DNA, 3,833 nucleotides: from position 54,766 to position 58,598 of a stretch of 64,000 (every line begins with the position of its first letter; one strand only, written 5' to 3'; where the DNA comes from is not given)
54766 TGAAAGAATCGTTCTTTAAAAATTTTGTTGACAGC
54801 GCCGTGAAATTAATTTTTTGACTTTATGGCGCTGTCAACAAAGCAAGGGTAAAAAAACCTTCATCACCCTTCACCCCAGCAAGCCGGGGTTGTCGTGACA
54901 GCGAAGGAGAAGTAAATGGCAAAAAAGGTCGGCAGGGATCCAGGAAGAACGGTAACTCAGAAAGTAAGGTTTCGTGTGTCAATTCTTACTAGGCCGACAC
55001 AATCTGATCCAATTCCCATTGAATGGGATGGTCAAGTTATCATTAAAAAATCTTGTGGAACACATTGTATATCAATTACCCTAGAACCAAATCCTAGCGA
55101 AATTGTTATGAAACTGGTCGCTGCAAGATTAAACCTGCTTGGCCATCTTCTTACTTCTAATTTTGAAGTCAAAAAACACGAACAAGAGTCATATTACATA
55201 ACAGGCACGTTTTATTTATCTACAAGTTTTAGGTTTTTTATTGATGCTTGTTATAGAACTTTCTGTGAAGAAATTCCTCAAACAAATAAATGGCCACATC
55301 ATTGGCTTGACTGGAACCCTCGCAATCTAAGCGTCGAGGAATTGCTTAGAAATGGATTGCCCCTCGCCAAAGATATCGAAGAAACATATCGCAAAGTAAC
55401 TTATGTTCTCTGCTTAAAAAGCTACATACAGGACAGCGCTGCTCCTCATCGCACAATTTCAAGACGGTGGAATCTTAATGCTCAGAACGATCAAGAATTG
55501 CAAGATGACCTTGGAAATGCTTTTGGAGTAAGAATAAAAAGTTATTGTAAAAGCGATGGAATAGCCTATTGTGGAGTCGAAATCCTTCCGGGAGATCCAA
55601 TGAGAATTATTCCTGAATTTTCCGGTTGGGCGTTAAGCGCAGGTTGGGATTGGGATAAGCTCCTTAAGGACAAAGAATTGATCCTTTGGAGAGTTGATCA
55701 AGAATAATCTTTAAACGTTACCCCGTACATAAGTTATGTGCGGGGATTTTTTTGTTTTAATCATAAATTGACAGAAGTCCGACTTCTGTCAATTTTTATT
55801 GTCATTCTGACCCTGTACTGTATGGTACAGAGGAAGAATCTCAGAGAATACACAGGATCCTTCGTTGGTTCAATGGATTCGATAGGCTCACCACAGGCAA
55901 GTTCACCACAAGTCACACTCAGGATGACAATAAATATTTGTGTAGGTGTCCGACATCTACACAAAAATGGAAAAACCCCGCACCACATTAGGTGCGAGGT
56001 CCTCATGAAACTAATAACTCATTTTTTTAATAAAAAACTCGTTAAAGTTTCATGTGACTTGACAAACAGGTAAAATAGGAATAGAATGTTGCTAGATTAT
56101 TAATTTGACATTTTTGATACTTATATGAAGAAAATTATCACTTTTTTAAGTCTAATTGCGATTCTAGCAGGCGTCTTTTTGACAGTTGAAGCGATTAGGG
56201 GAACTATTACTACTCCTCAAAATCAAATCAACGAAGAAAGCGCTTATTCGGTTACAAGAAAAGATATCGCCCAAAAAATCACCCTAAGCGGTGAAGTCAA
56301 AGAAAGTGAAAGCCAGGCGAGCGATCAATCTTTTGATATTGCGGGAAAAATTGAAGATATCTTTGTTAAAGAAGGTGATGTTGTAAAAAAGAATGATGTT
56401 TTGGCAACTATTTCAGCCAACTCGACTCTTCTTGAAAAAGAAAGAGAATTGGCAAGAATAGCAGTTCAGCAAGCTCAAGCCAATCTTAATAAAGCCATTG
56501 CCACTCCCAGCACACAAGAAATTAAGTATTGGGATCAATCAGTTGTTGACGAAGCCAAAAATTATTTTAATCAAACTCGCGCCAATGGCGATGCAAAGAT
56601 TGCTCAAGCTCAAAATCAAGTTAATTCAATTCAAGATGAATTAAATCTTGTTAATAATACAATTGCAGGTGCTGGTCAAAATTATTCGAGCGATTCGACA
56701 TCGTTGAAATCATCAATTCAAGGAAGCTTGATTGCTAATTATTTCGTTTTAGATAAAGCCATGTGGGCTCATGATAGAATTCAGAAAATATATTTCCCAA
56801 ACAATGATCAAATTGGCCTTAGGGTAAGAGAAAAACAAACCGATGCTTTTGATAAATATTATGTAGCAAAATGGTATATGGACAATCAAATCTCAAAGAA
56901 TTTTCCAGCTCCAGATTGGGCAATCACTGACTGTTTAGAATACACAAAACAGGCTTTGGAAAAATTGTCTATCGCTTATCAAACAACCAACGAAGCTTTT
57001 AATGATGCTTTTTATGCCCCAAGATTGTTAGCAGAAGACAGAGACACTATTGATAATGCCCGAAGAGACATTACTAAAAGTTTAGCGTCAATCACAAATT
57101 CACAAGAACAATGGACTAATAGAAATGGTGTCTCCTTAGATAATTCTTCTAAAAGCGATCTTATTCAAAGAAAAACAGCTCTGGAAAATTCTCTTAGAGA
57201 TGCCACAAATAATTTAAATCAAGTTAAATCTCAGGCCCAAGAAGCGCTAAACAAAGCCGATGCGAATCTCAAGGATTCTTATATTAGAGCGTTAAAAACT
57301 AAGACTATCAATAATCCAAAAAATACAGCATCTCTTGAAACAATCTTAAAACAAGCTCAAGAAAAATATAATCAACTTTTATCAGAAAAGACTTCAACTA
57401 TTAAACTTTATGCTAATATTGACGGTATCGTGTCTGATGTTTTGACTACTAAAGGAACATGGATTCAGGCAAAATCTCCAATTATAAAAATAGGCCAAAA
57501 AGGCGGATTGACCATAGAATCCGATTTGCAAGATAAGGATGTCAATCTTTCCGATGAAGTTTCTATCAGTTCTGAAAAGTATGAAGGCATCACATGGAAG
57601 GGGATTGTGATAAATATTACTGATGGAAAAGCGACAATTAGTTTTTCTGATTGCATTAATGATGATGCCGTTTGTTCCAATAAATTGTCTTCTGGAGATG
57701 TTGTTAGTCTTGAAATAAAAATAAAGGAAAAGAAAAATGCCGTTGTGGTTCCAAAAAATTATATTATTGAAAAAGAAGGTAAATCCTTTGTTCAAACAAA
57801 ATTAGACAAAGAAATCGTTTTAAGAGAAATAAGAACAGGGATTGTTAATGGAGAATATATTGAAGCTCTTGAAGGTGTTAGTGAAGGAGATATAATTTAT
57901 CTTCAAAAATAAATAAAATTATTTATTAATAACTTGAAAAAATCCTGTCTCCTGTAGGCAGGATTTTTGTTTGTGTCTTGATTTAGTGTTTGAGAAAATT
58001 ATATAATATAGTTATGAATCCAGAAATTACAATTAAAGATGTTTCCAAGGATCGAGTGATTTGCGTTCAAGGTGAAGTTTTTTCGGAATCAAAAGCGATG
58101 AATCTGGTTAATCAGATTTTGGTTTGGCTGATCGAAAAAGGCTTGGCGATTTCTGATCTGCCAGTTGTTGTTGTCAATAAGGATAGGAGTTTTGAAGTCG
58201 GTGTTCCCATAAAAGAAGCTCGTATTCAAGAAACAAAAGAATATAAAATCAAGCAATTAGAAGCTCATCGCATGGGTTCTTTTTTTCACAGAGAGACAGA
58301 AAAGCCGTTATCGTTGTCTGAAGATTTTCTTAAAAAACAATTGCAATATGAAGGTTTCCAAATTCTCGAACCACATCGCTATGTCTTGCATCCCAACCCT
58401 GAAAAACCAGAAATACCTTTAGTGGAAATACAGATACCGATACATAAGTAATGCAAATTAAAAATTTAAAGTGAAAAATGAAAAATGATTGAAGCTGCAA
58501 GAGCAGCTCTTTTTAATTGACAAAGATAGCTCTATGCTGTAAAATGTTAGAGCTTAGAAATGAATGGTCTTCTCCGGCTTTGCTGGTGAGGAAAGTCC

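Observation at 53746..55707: Two paralogous expression units with homologous structured 5' leaders (about 150 nt) driving divergent hypothetical proteins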

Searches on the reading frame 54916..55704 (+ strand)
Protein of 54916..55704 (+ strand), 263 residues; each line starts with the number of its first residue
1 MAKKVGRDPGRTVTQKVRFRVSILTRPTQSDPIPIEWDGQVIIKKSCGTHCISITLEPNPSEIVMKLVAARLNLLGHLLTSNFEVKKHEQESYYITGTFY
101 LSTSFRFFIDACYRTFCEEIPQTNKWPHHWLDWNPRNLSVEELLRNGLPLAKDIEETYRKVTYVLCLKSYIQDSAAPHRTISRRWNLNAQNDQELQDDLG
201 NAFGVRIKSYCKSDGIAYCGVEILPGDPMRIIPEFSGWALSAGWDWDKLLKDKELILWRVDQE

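Call 6: search_protein_families(library=pfam, proteins=[window:54916-55704:+], max_evalue=1)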
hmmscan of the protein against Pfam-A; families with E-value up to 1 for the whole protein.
window:54916-55704:+ (263 aa): 0 families

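Call 20: find_homologous_proteins(query=window:54916-55704:+)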
Query window:54916-55704:+ (263 aa): 5 proteins with E <= 0.001 among 192 candidates.
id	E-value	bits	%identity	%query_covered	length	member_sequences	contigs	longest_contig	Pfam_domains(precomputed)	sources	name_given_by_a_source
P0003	1.0e-181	620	100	100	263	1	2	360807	-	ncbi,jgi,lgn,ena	ncbi:MAG: hypothetical protein WC242_04215 [Candidatus Paceibacterota bacterium]|jgi:hypothetical pr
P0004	5.8e-116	404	70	99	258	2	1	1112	-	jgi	-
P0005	1.7e-112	393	68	100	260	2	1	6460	-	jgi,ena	-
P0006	2.8e-110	386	68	99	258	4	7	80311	-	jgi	jgi:hypothetical protein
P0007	2.6e-104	366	63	100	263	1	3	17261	-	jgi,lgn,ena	-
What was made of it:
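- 54916..55707 (+): CDS 2, 263 aa, orphan family subtype 2. NCBI names it hypothetical protein WC242_04215, Candidatus Paceibacterota. Five cluster relatives at 63-100% identity (call 20).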

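Call 22: find_encoding_contigs(protein=P0006, flank=6000)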
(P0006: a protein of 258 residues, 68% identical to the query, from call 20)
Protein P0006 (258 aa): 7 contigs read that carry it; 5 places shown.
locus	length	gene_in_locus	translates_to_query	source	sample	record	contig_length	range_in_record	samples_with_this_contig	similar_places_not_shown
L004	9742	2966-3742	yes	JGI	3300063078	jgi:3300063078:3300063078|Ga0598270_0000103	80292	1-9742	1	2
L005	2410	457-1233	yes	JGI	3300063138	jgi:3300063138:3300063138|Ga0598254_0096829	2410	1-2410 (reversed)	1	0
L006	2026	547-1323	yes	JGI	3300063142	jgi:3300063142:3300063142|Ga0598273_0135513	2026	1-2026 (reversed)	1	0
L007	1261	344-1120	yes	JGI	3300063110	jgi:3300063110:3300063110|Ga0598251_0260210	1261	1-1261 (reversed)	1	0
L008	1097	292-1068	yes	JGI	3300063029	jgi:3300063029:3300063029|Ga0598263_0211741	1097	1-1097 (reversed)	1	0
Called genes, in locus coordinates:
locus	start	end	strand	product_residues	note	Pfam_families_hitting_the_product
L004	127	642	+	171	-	PF01871:AMMECR1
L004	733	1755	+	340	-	PF13353:Fer4_12 (faint), PF04055:Radical_SAM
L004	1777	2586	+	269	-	PF02900:LigB, PF01875:Memo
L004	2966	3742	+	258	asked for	-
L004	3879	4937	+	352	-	-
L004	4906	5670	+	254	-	-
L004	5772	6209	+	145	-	-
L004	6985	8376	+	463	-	PF13727:CoA_binding_3 (weak), PF02397:Bac_transf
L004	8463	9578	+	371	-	PF13439:Glyco_transf_4, PF00534:Glycos_transf_1, PF13692:Glyco_trans_1_4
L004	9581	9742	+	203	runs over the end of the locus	PF02706:Wzz (weak)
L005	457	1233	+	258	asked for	-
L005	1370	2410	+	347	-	?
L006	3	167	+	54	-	?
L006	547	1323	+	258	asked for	-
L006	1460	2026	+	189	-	?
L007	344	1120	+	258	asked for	-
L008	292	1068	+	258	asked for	-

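Call 23: find_encoding_contigs(protein=P0005, flank=6000)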
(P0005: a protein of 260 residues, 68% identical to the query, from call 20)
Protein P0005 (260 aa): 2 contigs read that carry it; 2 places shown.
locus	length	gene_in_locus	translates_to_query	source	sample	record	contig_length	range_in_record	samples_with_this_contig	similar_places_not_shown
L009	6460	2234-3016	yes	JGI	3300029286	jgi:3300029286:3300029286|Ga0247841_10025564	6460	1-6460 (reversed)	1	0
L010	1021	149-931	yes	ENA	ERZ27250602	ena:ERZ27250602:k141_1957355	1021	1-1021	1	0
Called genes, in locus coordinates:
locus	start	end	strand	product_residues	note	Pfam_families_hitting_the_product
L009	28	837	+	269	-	PF02900:LigB, PF01875:Memo (weak)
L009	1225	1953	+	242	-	-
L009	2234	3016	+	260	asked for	-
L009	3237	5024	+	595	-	PF00364:Biotin_lipoyl (faint)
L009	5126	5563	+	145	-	-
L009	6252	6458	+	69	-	?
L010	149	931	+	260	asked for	-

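Call 24: find_encoding_contigs(protein=P0007, flank=6000)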
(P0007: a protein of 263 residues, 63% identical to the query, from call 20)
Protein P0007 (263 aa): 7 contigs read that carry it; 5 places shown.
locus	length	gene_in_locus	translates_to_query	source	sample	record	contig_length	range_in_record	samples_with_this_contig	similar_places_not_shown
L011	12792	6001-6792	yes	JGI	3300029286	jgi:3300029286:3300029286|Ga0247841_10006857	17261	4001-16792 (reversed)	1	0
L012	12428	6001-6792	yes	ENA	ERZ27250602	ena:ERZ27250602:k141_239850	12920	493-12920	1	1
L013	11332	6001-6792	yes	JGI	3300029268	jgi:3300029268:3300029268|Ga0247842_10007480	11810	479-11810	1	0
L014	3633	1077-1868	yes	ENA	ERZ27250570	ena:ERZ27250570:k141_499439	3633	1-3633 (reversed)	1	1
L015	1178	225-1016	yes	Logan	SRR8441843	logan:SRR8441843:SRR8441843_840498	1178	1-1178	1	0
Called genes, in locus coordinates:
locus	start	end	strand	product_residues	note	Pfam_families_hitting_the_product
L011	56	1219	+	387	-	PF00266:Aminotran_5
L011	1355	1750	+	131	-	PF01592:NifU_N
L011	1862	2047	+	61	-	PF12797:Fer4_2 (weak), PF12837:Fer4_6 (weak), PF13237:Fer4_10 (weak), PF00037:Fer4 (weak), PF13459:Fer4_15, PF13370:Fer4_13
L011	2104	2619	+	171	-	PF01871:AMMECR1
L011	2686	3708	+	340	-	PF04055:Radical_SAM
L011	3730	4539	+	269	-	PF02900:LigB, PF01875:Memo (weak)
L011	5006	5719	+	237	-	-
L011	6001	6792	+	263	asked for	-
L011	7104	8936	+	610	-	-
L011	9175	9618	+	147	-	-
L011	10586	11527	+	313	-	-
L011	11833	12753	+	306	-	-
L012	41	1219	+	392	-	PF00266:Aminotran_5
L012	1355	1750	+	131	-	PF01592:NifU_N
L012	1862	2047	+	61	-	PF12797:Fer4_2 (weak), PF12837:Fer4_6 (weak), PF13237:Fer4_10 (weak), PF00037:Fer4 (weak), PF13459:Fer4_15, PF13370:Fer4_13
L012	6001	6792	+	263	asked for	-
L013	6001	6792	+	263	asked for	-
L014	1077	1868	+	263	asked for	-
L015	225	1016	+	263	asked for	-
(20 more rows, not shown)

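Call 25: find_encoding_contigs(protein=P0004, flank=6000)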
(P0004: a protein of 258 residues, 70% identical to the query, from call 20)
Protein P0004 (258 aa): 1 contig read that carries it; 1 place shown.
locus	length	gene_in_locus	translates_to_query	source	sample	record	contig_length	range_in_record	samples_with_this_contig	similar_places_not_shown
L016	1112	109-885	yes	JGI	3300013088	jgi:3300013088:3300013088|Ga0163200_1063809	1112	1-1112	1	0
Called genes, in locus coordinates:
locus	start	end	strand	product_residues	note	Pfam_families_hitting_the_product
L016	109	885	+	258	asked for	-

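Call 35: search_protein_families(library=padloc, proteins=[window:54916-55704:+], max_evalue=1)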
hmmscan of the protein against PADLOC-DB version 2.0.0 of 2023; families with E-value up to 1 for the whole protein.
window:54916-55704:+ (263 aa): 0 families

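Call 36: search_protein_families(library=phrogs, proteins=[window:54916-55704:+], max_evalue=1)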
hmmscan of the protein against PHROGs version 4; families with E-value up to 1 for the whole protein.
window:54916-55704:+ (263 aa): 3 families
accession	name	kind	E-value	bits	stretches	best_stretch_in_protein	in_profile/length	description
phrog_35147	-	unknown function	0.049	15.1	1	62-118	6-57/90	-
phrog_9693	-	unknown function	0.26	12.1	1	148-184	102-139/183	-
phrog_3337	-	unknown function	0.33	10.7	1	85-148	286-346/411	-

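Call 37: search_protein_families(library=ncbifam, proteins=[window:54916-55704:+], max_evalue=1)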
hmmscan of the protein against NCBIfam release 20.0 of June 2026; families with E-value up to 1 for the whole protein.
window:54916-55704:+ (263 aa): 0 families

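Call 44: search_protein_representatives(alignment_id=A4)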
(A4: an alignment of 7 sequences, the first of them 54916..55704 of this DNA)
Query: 7 sequences, 262 profile positions. Proteins with E-value up to 0.001 (for the whole library): 6; up to 1e-10: 3; up to 1e-30: 2. The best 6 are listed.
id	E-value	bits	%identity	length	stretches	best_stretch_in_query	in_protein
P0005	5.7e-142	488.0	-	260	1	1-262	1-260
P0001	1.1e-64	234.6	-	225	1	28-262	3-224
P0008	1.0e-14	70.9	-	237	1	129-261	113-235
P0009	1.1e-09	54.4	-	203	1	112-262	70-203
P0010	1.4e-08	50.8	-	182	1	15-161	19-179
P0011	1.7e-05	40.6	-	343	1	12-204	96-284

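Call 46: predict_structure(alignment_id=A4)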
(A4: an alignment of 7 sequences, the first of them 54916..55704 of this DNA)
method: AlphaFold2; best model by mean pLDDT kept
length: 263 residues; sequences in the alignment: 7
mean_pLDDT: 49.9   pTM: 0.44
mean pLDDT of the five models: 49.9, 48.5, 47.3, 47.1, 43.9
residues with pLDDT >= 90: 0; 70-90: 50; 50-70: 68; < 50: 145
segments of 3 or more residues with pLDDT < 50: 1-13, 28-30, 118-191, 202-204, 212-218, 224-263
pLDDT, mean of each block of 10 residues (from residue 1): 32 58 55 68 72 84 75 66 77 77 62 55 25 29 34 32 38 30 33 49 53 44 42 34 39 39 32
secondary structure, 60 per line:
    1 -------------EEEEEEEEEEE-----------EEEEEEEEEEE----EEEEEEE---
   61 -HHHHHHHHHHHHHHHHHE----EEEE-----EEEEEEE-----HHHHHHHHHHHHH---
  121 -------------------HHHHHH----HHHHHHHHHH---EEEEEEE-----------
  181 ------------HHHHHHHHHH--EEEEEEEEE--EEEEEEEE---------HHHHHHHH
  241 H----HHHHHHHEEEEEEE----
elements in order: E14-24 E36-46 E51-57 H62-78 E84-87 E93-99 H105-117 H140-145 H150-159 E163-169 H193-202 E205-213 E216-223 H233-241 H246-252 E253-259

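Call 49: find_encoding_contigs(protein=P0010, flank=6000)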
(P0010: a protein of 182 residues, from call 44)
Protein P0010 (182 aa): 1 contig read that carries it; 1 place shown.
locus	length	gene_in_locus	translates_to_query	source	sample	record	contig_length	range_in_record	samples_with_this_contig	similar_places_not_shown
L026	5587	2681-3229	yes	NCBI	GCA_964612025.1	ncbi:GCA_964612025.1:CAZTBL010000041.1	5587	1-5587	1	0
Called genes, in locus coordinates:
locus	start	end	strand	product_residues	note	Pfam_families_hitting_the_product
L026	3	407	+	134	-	?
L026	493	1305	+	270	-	PF02900:LigB, PF01875:Memo (weak)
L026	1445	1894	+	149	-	PF18911:PKD_4, PF00801:PKD, PF22352:K319L-like_PKD (weak)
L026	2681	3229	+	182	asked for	-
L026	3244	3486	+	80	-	-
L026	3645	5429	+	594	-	PF25967:RND-MFP_C (faint), PF00364:Biotin_lipoyl (faint), PF25973:BSH_CzcB (weak)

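Call 50: find_encoding_contigs(protein=P0009, flank=6000)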
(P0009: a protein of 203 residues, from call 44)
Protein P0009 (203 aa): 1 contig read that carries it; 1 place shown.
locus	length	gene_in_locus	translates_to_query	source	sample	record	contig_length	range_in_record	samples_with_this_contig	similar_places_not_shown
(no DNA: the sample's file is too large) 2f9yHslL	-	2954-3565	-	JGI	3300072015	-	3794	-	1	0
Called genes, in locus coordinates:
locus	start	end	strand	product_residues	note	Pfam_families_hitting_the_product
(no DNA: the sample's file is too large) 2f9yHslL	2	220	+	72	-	?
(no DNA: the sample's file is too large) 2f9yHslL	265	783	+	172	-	PF01871:AMMECR1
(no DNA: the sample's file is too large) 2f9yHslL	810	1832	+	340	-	PF04055:Radical_SAM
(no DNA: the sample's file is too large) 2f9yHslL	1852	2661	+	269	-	PF02900:LigB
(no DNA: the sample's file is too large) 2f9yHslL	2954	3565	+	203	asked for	-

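Call 51: find_encoding_contigs(protein=P0011, flank=6000)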
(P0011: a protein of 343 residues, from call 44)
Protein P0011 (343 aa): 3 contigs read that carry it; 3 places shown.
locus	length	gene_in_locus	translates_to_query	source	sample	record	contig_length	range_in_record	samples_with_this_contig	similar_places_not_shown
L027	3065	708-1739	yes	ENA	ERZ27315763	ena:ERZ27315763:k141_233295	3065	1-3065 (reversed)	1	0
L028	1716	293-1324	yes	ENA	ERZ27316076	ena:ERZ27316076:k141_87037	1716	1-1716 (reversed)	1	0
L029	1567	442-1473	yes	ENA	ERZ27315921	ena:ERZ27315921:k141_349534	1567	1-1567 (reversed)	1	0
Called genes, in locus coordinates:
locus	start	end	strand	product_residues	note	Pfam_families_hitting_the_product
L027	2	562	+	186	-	?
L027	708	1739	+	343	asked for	-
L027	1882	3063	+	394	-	?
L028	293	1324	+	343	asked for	-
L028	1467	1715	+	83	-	?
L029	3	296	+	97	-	?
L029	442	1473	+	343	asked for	-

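Call 66: search_protein_families(library=pfam, proteins=[L026:3244-3483:+, P0009], max_evalue=1)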
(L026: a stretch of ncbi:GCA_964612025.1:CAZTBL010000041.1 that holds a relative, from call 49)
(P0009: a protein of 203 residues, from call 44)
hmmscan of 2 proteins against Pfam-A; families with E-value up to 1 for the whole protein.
L026:3244-3483:+ (80 aa): 2 families
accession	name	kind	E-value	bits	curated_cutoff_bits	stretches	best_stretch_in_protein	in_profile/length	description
PF14075.11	UBN_AB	-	0.073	13.1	25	1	2-77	27-108/211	Ubinuclein conserved middle domain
PF19956.5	EAD2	-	0.096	13.4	23.8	1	28-74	22-68/81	Effector-associated domain 2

P0009 (203 aa): 0 families

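Call 67: fold_search(model_id=the predicted structure, library=pdb)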
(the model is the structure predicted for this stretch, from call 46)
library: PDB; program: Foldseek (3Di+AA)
matches with E <= 10: 1119; with E <= 0.001: 0
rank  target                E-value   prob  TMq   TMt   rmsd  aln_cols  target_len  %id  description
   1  9e78_1I               3.1e-02  0.15  0.15  0.07  24.9       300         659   12  48-nm repeat of the Leishmania tarentolae doublet microtubule (released 2025-03-12)
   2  6sga_FR               4.1e-02  0.60  0.19  0.20  15.8       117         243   10  Body domain of the mt-SSU assemblosome from Trypanosoma brucei (released 2019-09-18)
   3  6qx2_r                5.5e-02  0.89  0.21  0.12  13.5       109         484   10  3.4A structure of benzoisoxazole 3 with S.aureus DNA gyrase and DNA (released 2019-04-17)
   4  6fqm_c                5.5e-02  0.80  0.20  0.12  13.3       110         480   10  3.06A COMPLEX OF S.AUREUS GYRASE with imidazopyrazinone T1 AND DNA (released 2018-04-04)
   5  5npp_B                6.2e-02  0.82  0.21  0.09  13.6       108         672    6  2.22A STRUCTURE OF THIOPHENE2 AND GSK945237 WITH S.AUREUS DNA GYRASE AND DNA (released 2017-07-12)
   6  6sga_FQ               6.2e-02  0.25  0.16  0.17  20.6       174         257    9  Body domain of the mt-SSU assemblosome from Trypanosoma brucei (released 2019-09-18)
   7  6qx2_a                6.5e-02  0.85  0.21  0.12  13.5       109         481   10  3.4A structure of benzoisoxazole 3 with S.aureus DNA gyrase and DNA (released 2019-04-17)
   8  9a54_B                6.5e-02  0.77  0.20  0.07  13.6       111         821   11  Integrative model of GYRB-GYRA by crosslinking MS and deep learning (released 2024-09-18)
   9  5cdp_A                6.9e-02  0.80  0.21  0.12  13.6       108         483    6  2.45A structure of etoposide with S.aureus DNA gyrase and DNA (released 2015-12-16)
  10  4bul_A                6.9e-02  0.80  0.21  0.09  13.6       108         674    6  Novel hydroxyl tricyclics (e.g. GSK966587) as potent inhibitors of bacterial type IIA topoisomerases (released 2013-08-07)
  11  9a68_A                6.9e-02  0.77  0.21  0.08  13.5       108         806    8  Integrative model of PARC-PARE by crosslinking MS and deep learning (released 2024-09-18)
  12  6z1a_D                7.3e-02  0.69  0.19  0.08  13.6       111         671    8  Ternary complex of Staphylococcus aureus DNA gyrase with AMK12 and DNA (released 2020-11-11)
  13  5npk_b                7.7e-02  0.85  0.22  0.09  13.4       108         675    9  1.98A STRUCTURE OF THIOPHENE1 WITH S.AUREUS DNA GYRASE AND DNA (released 2017-07-12)
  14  5is2                  7.7e-02  0.38  0.20  0.14  18.2       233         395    9  Crystal structure of Mycobacterium avium SerB2 at pH 6.6 (released 2016-04-27)
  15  9hny_FT               8.2e-02  0.60  0.19  0.22  16.0       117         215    9  Mitoribosomal small subunit in complex with Mettl15 and Mettl17 (released 2025-03-26)
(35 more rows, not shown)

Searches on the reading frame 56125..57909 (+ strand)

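Call 66: search_protein_families(library=pfam, proteins=[window:56125-57909:+], max_evalue=1)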
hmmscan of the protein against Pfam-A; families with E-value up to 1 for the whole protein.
window:56125-57909:+ (595 aa): 9 families
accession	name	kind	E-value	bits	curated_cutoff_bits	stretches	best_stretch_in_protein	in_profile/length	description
PF16576.10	HlyD_D23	-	1.2e-11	44.8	30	2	48-137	2-90/214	Barrel-sandwich domain of CusB or HlyD membrane-fusion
PF13533.13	Biotin_lipoyl_2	-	5.8e-08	32.8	29.8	1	70-96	5-31/32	Biotin-lipoyl like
PF13437.12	HlyD_3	-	1.2e-07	32.8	22.2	2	428-500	2-78/106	HlyD family secretion protein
PF00364.28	Biotin_lipoyl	-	2.6e-05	24.4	22.1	1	74-97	15-37/73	Biotin-requiring enzyme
PF08139.17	LPAM_1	-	0.036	15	20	1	1-16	1-16/18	Prokaryotic membrane lipoprotein lipid attachment site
PF03748.19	FliL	-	0.036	15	24.6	1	370-429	35-85/103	Flagellar basal body-associated protein FliL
PF01551.29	Peptidase_M23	-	0.14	12.8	28.7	0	69-99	45-75/96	Peptidase family M23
PF02569.21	Pantoate_ligase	-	0.17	11.4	20.7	1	81-152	165-225/268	Pantoate-beta-alanine ligase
PF02749.22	QRPTase_N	-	0.18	12.5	27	1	76-101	41-65/82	Quinolinate phosphoribosyl transferase, N-terminal domain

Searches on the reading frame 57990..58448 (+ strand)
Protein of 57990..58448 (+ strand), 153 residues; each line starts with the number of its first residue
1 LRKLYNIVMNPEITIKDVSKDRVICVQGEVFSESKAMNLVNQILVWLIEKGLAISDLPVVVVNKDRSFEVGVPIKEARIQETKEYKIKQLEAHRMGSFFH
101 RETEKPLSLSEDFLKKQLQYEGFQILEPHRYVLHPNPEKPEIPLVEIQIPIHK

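Call 66: search_protein_families(library=pfam, proteins=[window:57990-58448:+], max_evalue=1)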
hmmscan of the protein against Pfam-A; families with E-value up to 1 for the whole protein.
window:57990-58448:+ (153 aa): 2 families
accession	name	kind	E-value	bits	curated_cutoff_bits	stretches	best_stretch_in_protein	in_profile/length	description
PF06445.20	GyrI-like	-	0.0058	17.3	26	1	12-151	2-154/155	GyrI-like small molecule binding domain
PF11843.13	DUF3363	-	0.27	10.7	28.4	1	78-122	158-202/375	Protein of unknown function (DUF3363)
